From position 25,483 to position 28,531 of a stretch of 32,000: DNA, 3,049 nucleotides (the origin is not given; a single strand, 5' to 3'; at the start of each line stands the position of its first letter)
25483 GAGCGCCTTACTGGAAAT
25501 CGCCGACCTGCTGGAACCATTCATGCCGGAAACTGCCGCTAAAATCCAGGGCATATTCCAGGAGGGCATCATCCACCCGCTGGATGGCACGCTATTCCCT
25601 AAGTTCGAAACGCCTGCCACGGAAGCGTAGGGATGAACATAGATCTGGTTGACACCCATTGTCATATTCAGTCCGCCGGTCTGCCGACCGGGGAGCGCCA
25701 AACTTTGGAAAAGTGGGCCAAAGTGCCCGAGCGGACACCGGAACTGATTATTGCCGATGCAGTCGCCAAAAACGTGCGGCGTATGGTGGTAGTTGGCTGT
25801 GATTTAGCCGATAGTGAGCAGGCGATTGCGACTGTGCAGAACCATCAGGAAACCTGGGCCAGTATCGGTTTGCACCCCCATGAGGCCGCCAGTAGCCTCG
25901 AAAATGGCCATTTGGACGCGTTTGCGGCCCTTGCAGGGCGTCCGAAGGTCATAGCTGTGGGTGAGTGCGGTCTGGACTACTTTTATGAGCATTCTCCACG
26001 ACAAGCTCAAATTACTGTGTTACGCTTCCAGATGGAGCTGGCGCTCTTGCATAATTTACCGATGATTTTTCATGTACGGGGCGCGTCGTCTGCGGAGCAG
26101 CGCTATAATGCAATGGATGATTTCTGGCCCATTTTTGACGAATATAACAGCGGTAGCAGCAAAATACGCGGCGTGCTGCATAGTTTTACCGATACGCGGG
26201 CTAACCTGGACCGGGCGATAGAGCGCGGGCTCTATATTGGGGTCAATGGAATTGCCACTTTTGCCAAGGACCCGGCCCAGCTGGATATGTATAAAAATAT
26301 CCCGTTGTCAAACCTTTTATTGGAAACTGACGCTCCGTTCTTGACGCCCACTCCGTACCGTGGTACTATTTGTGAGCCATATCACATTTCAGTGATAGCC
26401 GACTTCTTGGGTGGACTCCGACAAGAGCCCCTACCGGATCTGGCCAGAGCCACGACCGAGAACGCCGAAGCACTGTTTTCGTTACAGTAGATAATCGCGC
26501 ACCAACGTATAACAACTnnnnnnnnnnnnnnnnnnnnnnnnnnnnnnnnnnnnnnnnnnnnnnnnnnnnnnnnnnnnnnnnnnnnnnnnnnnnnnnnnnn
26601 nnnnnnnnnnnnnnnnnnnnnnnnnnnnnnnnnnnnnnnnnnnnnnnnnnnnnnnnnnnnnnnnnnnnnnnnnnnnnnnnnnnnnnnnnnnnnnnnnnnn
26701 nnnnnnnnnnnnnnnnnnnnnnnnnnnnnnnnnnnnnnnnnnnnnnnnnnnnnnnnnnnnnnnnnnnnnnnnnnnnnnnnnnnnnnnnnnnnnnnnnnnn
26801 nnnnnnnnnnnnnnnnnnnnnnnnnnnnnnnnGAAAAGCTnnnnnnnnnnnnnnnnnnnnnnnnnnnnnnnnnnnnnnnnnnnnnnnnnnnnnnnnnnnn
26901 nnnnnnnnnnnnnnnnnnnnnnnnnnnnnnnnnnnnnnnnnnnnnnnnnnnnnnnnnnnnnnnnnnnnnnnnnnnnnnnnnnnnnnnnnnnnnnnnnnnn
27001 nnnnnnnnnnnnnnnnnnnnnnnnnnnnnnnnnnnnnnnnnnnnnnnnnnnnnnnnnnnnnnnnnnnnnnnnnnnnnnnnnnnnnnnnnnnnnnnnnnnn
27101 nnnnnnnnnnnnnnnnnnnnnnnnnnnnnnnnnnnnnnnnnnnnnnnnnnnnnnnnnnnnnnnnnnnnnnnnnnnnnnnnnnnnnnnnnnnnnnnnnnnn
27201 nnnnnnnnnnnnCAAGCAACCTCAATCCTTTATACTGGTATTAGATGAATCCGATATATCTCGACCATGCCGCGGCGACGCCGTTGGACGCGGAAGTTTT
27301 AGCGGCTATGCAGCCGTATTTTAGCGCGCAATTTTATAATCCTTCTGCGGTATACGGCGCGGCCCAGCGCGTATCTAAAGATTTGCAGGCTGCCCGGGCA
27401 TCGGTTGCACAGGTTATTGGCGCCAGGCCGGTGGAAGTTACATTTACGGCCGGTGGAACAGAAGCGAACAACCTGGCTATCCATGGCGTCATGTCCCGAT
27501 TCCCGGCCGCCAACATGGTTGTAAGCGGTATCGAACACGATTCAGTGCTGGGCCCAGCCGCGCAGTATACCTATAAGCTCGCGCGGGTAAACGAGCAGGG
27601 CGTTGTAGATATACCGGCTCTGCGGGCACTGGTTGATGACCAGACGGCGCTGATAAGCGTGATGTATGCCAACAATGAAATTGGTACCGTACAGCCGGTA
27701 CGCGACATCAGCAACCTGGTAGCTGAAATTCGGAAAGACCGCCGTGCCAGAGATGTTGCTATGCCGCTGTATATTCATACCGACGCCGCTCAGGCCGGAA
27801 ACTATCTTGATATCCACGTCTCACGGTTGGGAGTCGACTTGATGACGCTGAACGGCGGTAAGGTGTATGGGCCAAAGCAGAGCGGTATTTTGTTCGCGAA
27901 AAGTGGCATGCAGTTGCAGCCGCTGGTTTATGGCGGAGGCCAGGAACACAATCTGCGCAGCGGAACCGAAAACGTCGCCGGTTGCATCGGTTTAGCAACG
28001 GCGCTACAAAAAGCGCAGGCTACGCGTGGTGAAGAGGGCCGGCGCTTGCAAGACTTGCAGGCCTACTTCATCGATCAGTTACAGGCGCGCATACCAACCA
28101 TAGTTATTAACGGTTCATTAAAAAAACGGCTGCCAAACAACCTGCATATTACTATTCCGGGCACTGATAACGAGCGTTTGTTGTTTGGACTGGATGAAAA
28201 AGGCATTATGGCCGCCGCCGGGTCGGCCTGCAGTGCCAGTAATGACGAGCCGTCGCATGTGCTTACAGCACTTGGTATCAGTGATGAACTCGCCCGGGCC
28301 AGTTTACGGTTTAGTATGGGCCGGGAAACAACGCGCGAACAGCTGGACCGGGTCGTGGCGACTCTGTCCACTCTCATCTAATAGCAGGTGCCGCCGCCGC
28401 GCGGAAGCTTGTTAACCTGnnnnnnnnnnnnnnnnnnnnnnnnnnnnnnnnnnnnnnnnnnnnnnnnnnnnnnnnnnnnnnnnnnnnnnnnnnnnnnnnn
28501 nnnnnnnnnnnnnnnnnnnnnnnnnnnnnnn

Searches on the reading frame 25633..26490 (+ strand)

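Call 66: search_protein_families(library=pfam, proteins=[window:25633-26490:+], max_evalue=0.001)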
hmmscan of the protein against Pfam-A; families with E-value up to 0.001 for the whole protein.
window:25633-26490:+ (285 aa): 1 family
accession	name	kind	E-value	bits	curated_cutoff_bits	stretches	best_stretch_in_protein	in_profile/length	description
PF01026.27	TatD_DNase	-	8.6e-60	202.7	27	1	6-283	1-253/253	TatD related DNase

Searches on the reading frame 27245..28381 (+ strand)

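Call 66: search_protein_families(library=pfam, proteins=[window:27245-28381:+], max_evalue=0.001)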
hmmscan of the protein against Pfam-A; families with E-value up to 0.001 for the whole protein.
window:27245-28381:+ (378 aa): 1 family
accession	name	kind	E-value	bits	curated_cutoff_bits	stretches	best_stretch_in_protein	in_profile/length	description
PF00266.25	Aminotran_5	-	2.6e-57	194.9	21.5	1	4-370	1-371/371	Aminotransferase class-V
